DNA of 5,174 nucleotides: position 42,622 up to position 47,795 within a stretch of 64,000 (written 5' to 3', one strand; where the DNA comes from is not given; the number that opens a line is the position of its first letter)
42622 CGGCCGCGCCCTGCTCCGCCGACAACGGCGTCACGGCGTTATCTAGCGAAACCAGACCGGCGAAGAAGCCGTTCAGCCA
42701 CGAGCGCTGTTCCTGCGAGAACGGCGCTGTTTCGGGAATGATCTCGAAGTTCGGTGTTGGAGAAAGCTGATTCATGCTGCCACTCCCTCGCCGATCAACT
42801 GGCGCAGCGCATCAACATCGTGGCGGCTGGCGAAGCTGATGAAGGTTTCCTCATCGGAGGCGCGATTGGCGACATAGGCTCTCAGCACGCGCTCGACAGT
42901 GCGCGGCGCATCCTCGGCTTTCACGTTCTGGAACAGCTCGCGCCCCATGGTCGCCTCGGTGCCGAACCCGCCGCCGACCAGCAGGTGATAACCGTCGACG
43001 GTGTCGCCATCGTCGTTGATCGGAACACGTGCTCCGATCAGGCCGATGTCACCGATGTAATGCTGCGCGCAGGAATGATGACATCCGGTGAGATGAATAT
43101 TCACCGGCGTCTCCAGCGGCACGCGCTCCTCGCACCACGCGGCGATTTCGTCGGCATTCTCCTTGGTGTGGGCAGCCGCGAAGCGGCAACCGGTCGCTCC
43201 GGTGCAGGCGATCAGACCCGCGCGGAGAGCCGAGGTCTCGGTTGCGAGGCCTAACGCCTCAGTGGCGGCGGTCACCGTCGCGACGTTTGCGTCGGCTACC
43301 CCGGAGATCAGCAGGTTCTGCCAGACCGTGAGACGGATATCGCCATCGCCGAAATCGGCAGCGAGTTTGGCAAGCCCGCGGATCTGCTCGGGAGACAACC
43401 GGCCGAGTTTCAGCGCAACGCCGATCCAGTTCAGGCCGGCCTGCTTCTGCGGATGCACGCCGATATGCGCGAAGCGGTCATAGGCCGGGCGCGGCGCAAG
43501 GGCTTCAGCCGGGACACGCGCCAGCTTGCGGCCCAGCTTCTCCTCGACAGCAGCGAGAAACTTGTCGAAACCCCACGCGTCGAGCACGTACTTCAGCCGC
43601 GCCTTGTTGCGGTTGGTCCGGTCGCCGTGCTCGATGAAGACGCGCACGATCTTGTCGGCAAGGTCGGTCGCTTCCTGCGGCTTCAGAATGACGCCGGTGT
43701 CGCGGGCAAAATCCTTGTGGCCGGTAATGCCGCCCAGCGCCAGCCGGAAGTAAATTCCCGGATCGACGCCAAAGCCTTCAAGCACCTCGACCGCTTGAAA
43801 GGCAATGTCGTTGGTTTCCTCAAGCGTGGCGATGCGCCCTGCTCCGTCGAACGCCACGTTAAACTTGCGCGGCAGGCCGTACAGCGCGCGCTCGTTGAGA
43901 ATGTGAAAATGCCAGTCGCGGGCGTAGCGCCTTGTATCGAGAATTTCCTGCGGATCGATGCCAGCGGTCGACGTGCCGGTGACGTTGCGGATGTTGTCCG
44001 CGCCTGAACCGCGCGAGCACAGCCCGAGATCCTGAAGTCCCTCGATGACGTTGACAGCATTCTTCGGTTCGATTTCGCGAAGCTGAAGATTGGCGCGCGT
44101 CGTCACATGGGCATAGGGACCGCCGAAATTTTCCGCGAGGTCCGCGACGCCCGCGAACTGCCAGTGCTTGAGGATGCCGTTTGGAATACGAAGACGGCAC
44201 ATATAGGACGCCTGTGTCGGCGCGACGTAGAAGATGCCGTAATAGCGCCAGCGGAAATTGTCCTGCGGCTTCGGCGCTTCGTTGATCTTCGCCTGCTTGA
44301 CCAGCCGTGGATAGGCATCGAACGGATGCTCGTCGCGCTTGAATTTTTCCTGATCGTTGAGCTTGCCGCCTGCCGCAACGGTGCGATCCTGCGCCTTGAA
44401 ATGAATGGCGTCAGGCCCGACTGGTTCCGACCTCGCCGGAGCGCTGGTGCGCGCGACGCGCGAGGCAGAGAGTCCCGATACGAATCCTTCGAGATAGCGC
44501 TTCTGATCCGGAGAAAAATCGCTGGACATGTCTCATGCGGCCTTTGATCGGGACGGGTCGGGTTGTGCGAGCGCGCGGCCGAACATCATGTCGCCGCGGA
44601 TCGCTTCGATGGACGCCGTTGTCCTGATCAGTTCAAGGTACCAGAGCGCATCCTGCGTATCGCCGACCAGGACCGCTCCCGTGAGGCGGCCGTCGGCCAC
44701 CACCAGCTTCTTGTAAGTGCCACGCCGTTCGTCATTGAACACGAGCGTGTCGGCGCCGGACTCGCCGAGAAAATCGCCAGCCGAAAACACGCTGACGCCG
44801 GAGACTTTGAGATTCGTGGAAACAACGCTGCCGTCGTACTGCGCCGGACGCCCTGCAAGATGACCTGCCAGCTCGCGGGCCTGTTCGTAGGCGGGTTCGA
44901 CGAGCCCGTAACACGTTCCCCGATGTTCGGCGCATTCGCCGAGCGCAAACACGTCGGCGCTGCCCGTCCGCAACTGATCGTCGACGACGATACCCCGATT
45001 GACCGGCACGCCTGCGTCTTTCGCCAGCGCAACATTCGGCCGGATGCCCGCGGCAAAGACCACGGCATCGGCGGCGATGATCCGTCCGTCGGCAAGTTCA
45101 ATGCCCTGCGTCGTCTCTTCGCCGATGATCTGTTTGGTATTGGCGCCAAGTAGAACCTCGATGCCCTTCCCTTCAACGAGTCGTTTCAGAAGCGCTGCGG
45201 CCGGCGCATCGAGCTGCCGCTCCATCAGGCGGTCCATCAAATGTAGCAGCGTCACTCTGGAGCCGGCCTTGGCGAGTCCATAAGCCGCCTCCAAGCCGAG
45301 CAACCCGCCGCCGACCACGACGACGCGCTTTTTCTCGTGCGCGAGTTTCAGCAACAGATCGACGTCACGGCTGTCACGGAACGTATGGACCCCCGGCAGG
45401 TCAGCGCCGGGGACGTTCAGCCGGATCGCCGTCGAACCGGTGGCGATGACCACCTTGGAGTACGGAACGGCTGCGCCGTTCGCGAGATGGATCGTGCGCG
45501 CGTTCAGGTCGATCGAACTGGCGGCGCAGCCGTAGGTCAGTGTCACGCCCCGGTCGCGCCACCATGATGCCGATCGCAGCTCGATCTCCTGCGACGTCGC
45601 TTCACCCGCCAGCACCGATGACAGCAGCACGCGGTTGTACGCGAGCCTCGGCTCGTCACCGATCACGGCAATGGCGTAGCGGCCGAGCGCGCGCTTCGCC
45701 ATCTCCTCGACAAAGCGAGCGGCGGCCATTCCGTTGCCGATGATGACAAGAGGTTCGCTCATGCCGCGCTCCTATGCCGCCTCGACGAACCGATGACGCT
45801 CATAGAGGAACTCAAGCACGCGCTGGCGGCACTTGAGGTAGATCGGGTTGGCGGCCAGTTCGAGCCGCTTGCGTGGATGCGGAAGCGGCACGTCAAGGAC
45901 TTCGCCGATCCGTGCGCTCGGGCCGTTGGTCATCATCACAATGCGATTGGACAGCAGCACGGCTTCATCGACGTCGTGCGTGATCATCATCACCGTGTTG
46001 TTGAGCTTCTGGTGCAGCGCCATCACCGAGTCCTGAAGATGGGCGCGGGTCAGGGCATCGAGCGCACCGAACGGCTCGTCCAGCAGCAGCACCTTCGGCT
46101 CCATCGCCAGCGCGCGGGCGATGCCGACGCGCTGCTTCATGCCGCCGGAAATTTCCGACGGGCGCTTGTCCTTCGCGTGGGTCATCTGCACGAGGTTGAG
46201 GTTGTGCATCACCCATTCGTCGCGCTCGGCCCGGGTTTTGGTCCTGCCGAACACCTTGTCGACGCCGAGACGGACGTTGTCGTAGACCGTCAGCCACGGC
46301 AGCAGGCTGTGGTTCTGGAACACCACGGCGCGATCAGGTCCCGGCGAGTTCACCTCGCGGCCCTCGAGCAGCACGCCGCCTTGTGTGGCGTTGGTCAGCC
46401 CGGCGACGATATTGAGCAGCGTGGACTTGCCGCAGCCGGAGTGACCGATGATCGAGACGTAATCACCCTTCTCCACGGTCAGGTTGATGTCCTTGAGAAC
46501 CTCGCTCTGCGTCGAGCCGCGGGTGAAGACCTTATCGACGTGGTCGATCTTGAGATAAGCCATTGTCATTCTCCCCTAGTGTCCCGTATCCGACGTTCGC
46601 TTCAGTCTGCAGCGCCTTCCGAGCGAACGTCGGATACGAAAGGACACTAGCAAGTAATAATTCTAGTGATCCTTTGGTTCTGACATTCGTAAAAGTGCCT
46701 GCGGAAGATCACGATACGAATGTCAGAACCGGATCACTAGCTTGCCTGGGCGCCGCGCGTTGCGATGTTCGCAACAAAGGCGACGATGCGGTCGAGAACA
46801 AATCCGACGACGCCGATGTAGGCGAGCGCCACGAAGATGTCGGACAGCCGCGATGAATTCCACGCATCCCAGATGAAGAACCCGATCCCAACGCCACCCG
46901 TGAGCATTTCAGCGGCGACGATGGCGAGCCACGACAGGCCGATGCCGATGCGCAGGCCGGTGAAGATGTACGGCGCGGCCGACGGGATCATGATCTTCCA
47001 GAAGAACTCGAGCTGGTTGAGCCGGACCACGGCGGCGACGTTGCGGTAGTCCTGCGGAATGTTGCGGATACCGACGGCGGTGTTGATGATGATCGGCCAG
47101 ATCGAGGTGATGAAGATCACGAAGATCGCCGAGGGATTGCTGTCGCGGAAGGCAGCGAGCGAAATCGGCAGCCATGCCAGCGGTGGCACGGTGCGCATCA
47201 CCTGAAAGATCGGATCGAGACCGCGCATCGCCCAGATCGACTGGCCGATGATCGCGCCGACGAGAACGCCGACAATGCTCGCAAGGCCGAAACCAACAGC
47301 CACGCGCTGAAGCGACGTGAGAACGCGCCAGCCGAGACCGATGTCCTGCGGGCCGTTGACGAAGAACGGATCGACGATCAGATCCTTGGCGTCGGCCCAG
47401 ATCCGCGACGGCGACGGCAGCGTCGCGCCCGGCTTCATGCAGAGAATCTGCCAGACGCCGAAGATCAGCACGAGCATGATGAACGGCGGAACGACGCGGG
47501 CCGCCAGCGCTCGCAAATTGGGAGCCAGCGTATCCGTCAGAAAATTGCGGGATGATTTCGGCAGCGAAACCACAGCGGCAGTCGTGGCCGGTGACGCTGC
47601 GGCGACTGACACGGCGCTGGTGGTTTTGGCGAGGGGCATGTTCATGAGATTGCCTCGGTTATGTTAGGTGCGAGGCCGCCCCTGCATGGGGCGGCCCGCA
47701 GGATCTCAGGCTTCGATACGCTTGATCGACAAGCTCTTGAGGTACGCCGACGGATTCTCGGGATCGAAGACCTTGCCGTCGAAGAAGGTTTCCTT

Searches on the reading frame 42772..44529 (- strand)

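Call 25: search_protein_families(library=pfam, proteins=[window:42772-44529:-], max_evalue=0.001)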
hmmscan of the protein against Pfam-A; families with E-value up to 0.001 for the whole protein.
window:42772-44529:- (585 aa): 2 families
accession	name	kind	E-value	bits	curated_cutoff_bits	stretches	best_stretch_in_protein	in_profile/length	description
PF01077.27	NIR_SIR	-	2.5e-48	164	27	2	177-335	2-157/158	Nitrite and sulphite reductase 4Fe-4S domain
PF03460.22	NIR_SIR_ferr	-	8.5e-37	125.2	24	2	359-425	1-68/69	Nitrite/Sulfite reductase ferredoxin-like half domain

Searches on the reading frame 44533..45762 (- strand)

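Call 25: search_protein_families(library=pfam, proteins=[window:44533-45762:-], max_evalue=0.001)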
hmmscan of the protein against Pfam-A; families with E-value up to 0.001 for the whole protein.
window:44533-45762:- (409 aa): 10 families
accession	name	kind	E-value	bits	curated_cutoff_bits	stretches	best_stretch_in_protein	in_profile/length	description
PF07992.20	Pyr_redox_2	-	3.1e-61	207.8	26.1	1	5-292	3-288/291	Pyridine nucleotide-disulphide oxidoreductase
PF18267.7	Rubredoxin_C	-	1.2e-19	70.5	25.9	1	315-381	2-68/70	Rubredoxin NAD+ reductase C-terminal domain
PF00070.33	Pyr_redox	-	4.2e-19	69.3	22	1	146-225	1-81/82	Pyridine nucleotide-disulphide oxidoreductase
PF13738.12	Pyr_redox_3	-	2.7e-11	43.7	30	1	102-252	126-279/305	Pyridine nucleotide-disulphide oxidoreductase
PF01266.30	DAO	-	3.2e-07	30.6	27.9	0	146-173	1-28/353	FAD dependent oxidoreductase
PF01134.28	GIDA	-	1.3e-06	28.2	22.1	1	147-181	2-37/391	Glucose inhibited division protein A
PF03486.20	HI0933_like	-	1.4e-05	25.1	50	0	146-179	2-35/244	HI0933-like protein Rossmann domain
PF13241.12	NAD_binding_7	-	0.00028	21.8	22.1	0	142-186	5-50/104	Putative NAD(P)-binding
PF12831.13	FAD_oxidored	-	0.00076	19.3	27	0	147-173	2-28/416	FAD dependent oxidoreductase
PF13450.12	NAD_binding_8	-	0.00079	20.1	21.9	0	149-173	1-25/68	NAD(P)-binding Rossmann-like domain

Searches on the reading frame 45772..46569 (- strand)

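Call 25: search_protein_families(library=pfam, proteins=[window:45772-46569:-], max_evalue=0.001)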
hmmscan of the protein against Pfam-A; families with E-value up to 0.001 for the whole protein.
window:45772-46569:- (265 aa): 4 families
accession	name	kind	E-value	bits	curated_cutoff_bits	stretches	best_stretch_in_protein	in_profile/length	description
PF00005.33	ABC_tran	-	3.9e-36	125.1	25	1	25-167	1-136/137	ABC transporter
PF13304.12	AAA_21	-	5e-05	23.9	27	0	118-199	220-299/304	AAA domain, putative AbiEii toxin, Type IV TA system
PF03193.22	RsgA_GTPase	-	0.00018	21.8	30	1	14-60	86-131/174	RsgA GTPase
PF09818.15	ABC_ATPase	-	0.00044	19.8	23.2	0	135-212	153-230/283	P-loop domain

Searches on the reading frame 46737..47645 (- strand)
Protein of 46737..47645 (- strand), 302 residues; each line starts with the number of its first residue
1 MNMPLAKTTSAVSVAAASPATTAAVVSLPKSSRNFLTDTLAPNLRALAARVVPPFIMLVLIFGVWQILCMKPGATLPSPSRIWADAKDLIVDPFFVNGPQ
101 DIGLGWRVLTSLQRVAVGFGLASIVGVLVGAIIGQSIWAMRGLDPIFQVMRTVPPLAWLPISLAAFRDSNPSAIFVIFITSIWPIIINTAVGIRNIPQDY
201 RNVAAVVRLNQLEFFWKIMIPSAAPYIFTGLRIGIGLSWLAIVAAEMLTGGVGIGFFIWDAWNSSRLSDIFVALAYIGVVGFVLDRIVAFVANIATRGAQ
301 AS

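Call 25: search_protein_families(library=pfam, proteins=[window:46737-47645:-], max_evalue=0.001)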
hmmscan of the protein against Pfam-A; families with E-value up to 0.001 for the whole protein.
window:46737-47645:- (302 aa): 1 family
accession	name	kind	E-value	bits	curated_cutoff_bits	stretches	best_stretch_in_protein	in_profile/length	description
PF00528.27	BPD_transp_1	-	1.4e-26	93.8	26.4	1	126-291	1-178/184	Binding-protein-dependent transport system inner membrane component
